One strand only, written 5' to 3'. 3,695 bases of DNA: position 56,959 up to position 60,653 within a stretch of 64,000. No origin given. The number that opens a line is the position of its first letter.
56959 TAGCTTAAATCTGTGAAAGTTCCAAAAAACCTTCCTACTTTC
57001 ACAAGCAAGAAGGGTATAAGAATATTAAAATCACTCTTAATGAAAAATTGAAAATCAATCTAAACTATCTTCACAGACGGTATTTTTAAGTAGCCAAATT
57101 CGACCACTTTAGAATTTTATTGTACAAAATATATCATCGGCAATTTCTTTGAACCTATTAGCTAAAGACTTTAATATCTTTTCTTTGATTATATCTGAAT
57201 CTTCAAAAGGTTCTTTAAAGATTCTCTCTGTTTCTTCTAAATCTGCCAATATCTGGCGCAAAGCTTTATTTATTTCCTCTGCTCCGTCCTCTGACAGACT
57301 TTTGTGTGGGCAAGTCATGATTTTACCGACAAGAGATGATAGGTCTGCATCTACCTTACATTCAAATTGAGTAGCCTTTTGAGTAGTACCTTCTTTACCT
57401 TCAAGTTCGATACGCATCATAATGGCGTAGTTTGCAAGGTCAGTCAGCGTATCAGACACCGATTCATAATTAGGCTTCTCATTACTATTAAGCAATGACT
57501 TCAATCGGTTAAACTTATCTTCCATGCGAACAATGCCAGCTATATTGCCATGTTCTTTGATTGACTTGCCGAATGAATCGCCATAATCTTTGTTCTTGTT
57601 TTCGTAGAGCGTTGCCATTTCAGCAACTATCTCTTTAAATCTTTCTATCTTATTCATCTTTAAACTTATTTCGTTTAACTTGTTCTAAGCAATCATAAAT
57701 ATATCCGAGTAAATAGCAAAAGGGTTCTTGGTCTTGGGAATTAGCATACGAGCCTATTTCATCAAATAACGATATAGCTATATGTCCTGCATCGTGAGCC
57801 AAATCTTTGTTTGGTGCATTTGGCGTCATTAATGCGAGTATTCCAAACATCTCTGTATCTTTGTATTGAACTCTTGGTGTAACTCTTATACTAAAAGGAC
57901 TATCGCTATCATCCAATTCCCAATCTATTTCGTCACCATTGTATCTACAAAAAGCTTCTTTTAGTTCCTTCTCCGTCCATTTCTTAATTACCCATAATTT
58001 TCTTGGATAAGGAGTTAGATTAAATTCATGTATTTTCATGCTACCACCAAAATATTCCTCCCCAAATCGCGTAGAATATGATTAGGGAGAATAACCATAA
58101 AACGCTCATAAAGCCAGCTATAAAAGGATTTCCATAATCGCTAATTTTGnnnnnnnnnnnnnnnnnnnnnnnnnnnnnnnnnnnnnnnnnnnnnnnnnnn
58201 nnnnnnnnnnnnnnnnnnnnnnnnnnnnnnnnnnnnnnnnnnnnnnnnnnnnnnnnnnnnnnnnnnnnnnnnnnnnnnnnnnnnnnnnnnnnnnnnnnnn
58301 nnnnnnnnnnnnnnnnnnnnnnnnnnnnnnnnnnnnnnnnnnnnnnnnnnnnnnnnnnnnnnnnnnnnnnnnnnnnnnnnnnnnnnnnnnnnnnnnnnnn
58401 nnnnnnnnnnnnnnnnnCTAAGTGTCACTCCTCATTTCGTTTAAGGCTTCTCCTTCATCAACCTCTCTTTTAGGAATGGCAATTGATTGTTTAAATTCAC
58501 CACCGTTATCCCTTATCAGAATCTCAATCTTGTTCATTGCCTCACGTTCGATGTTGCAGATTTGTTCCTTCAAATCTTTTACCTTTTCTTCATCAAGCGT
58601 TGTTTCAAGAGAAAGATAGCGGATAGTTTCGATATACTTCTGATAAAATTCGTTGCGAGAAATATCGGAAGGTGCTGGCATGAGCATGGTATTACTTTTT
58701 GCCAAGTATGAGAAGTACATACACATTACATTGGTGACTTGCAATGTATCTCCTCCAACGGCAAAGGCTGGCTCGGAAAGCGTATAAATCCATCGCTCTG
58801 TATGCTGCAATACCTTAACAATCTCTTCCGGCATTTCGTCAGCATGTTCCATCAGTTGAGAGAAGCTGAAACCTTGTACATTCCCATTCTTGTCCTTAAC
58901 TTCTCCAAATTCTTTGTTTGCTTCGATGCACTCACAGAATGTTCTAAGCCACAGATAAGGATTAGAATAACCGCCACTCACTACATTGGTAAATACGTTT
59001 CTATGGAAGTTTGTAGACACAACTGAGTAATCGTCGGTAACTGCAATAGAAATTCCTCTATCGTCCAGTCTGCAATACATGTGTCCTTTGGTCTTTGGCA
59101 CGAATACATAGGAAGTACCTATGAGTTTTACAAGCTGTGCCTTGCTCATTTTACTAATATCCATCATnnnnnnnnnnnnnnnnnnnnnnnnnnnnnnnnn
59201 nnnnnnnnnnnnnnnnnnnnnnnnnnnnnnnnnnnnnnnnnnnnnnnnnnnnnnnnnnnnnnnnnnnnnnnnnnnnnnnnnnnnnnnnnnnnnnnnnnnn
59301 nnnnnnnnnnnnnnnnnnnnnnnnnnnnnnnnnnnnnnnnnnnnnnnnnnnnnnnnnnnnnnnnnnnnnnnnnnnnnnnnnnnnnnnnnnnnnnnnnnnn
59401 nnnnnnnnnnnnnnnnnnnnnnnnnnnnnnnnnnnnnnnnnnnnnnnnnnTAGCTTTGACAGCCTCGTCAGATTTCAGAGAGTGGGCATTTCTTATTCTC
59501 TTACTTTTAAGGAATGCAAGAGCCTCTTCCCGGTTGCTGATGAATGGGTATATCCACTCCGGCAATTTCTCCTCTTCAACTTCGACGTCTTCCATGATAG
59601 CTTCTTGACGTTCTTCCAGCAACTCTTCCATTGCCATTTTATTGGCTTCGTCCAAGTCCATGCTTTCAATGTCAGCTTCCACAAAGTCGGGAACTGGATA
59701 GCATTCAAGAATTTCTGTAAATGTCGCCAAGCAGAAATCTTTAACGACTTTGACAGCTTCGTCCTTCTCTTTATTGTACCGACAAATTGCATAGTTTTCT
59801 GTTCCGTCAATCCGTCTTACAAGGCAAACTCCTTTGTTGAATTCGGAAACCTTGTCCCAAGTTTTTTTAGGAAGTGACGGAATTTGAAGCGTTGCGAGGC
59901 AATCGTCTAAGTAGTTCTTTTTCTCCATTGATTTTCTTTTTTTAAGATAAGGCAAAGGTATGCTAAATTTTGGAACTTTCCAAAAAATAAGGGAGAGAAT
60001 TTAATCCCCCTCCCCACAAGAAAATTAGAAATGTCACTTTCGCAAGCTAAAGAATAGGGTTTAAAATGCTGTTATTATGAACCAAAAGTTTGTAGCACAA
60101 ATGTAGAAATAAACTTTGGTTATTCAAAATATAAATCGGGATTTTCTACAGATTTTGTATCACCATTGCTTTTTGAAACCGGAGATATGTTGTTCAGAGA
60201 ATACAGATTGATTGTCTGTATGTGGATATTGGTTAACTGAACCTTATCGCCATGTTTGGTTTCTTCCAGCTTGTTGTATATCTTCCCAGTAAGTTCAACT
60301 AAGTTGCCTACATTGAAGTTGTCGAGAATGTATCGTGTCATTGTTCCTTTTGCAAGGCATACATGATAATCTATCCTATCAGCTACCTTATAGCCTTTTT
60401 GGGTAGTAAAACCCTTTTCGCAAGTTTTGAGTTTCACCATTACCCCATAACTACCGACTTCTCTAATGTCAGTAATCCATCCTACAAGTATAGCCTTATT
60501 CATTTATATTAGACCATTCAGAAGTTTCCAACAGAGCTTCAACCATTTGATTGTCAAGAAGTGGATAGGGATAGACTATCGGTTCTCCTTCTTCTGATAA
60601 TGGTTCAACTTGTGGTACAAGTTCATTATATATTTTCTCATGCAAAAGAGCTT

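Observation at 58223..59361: Two tnpB-less copies of a 180-nt structured RNA-like module whose 3' hairpin is homologous to the right-end hairpin of the phage's solo TnpB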

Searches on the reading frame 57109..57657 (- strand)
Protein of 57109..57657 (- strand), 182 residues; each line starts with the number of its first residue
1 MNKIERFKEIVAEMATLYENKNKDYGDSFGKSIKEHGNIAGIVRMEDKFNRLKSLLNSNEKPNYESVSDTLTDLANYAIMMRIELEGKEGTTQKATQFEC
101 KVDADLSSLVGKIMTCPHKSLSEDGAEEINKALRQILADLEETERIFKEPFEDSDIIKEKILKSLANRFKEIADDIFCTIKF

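Call 13: search_protein_families(library=pfam, proteins=[window:57109-57657:-], max_evalue=0.01)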
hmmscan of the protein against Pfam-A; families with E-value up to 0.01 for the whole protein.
window:57109-57657:- (182 aa): 1 family
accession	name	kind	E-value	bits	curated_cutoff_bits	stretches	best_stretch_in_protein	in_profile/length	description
PF07659.16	DUF1599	-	1.8e-09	38.3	25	1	21-85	1-61/61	Nucleotide modification associated domain 1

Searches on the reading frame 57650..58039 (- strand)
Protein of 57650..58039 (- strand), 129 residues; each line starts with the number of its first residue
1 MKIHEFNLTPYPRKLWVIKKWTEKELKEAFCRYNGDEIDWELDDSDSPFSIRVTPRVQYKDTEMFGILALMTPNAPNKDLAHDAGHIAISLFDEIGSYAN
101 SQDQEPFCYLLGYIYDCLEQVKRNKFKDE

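Call 13: search_protein_families(library=pfam, proteins=[window:57650-58039:-], max_evalue=0.01)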
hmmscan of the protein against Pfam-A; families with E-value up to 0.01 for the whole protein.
window:57650-58039:- (129 aa): 0 families

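Call 76: search_protein_families(library=phrogs, proteins=[window:57650-58039:-], max_evalue=0.001)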
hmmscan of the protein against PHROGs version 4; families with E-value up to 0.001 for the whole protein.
window:57650-58039:- (129 aa): 1 family
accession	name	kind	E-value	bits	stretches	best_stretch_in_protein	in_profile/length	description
phrog_1365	-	unknown function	7.6e-15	56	1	1-125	3-119/127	-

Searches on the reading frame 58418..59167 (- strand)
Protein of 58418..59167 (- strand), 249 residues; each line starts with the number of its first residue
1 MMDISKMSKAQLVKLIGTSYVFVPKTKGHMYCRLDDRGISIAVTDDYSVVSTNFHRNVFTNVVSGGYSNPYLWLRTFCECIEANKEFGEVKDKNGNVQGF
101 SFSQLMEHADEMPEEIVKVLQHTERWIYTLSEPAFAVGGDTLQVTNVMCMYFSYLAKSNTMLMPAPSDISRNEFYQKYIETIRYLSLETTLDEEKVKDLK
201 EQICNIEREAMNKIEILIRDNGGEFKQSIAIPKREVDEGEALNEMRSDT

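Call 13: search_protein_families(library=pfam, proteins=[window:58418-59167:-], max_evalue=0.01)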
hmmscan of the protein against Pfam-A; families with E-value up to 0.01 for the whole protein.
window:58418-59167:- (249 aa): 0 families

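Call 75: search_protein_families(library=ncbifam, proteins=[window:58418-59167:-], max_evalue=0.001)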
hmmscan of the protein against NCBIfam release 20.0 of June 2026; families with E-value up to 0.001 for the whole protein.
window:58418-59167:- (249 aa): 0 families

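Call 76: search_protein_families(library=phrogs, proteins=[window:58418-59167:-], max_evalue=0.001)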
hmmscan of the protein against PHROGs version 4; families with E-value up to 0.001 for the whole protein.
window:58418-59167:- (249 aa): 0 families
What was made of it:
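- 58418..59167 (-): 249-aa CDS of unknown function between the two copies. Its last four codons and stop (RSDT*) are supplied by R1's left end. No Pfam, NCBIfam or PHROG hit (calls 13, 75, 76).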

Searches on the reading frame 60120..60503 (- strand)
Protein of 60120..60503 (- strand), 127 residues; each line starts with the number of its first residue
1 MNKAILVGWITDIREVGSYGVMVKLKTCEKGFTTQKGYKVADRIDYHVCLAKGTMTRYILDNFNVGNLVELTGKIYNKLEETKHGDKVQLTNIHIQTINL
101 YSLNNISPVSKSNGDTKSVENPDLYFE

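Call 13: search_protein_families(library=pfam, proteins=[window:60120-60503:-], max_evalue=0.01)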
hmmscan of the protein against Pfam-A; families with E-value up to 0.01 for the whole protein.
window:60120-60503:- (127 aa): 1 family
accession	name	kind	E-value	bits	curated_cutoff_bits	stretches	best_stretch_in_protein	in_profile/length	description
PF00436.31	SSB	-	0.0032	17.9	26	1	1-100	1-103/104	Single-strand binding protein family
